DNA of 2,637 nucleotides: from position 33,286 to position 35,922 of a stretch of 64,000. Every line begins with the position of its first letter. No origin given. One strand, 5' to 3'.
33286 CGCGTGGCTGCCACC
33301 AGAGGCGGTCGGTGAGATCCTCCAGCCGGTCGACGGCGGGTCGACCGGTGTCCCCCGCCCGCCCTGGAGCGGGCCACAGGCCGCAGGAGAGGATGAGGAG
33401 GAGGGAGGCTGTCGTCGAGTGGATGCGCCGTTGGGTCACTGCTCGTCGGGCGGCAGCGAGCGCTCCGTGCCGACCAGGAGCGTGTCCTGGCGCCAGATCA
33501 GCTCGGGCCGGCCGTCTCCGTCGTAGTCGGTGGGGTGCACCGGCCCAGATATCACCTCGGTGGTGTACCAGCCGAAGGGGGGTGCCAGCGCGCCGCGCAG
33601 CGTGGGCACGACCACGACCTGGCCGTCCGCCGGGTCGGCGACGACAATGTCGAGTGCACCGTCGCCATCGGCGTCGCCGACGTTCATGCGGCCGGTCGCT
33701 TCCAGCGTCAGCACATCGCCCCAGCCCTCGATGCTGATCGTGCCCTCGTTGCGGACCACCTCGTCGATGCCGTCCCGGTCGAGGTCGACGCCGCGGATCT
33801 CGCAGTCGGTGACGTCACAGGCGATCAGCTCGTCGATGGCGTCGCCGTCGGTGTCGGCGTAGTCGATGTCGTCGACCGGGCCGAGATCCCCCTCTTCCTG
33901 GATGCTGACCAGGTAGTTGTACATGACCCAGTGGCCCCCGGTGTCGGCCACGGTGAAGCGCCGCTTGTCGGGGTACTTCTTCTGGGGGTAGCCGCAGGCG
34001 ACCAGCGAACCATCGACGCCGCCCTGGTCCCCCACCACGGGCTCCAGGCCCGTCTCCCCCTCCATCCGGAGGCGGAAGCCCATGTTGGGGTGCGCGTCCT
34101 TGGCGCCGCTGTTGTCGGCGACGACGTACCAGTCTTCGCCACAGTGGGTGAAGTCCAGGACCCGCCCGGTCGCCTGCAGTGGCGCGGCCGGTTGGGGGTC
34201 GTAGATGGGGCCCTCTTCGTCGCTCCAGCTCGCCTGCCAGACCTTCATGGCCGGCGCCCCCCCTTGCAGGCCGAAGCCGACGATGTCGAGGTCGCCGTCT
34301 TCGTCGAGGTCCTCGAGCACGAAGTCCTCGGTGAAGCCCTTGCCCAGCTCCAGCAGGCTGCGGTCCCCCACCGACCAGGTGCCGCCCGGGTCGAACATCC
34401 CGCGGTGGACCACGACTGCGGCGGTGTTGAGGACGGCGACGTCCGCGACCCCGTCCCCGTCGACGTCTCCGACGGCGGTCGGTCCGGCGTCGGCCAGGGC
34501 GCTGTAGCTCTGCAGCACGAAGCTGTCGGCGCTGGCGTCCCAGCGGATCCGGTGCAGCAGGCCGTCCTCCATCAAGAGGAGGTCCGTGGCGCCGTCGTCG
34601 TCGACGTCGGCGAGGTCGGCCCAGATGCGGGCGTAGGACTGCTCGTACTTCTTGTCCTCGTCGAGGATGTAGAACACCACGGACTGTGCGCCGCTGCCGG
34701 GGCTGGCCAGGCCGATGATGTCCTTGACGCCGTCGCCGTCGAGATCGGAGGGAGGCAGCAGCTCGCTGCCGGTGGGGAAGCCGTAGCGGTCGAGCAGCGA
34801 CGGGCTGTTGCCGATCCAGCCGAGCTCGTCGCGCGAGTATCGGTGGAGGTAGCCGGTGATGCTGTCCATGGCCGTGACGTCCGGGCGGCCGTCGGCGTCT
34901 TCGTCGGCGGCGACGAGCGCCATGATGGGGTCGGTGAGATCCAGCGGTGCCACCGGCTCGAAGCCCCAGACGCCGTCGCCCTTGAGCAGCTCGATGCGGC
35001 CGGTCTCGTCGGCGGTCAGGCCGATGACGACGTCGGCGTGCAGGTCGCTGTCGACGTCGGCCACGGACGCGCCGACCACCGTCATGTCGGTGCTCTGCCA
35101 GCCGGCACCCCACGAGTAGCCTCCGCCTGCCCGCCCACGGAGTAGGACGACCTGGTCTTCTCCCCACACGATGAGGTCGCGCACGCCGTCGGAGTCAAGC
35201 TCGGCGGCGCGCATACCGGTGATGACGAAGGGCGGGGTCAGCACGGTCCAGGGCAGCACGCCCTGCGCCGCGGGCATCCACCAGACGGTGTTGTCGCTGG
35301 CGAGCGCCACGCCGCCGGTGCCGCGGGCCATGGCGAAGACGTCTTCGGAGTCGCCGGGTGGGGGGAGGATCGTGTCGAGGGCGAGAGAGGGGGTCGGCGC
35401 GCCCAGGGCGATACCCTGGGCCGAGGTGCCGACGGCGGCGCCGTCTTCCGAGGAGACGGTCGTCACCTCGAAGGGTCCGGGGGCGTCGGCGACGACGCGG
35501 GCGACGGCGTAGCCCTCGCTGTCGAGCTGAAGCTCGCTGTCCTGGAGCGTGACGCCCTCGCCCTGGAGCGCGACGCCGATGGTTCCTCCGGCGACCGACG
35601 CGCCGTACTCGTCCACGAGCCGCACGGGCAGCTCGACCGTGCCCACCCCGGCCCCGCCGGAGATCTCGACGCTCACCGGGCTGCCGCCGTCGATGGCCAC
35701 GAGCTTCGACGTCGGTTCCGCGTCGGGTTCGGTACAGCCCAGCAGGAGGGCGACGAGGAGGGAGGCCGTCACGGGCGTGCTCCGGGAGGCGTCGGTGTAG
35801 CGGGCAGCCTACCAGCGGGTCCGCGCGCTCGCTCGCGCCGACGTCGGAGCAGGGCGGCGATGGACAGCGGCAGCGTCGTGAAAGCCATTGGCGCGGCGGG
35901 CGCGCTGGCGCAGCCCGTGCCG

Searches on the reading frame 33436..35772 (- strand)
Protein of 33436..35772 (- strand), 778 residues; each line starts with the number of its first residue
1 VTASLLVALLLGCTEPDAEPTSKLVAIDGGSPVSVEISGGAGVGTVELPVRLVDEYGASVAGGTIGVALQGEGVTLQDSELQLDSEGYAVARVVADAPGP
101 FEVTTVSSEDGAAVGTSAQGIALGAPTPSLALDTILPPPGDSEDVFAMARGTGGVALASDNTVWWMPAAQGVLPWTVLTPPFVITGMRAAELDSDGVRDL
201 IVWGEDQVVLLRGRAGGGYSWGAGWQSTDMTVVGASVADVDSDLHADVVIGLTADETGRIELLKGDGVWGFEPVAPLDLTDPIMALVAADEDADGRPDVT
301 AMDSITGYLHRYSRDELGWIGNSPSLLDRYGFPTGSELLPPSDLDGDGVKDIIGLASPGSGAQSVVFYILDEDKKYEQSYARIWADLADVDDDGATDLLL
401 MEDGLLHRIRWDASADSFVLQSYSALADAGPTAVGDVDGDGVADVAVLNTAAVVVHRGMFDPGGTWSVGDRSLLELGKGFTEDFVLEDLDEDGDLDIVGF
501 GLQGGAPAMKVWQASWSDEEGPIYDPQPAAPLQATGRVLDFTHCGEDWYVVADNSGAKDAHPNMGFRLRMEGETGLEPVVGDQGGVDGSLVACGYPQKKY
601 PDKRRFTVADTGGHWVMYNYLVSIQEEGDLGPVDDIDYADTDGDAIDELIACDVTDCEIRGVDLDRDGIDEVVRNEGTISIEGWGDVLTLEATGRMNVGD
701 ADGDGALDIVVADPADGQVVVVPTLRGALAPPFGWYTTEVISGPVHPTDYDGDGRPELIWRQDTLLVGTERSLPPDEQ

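Call 15: search_protein_families(library=pfam, proteins=[window:33436-35772:-], max_evalue=0.01)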
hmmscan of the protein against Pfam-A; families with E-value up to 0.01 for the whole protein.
window:33436-35772:- (778 aa): 3 families
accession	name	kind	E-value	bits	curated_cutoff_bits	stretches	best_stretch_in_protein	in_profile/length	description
PF13517.12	FG-GAP_3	-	1.1e-21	77.7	26.9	5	239-299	1-59/61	FG-GAP-like repeat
PF01839.29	FG-GAP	-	0.00019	21.7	22.1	0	433-447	6-20/37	FG-GAP repeat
PF02369.22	Big_1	-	0.0031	18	34.9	1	42-110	15-82/93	Bacterial Ig-like domain (group 1)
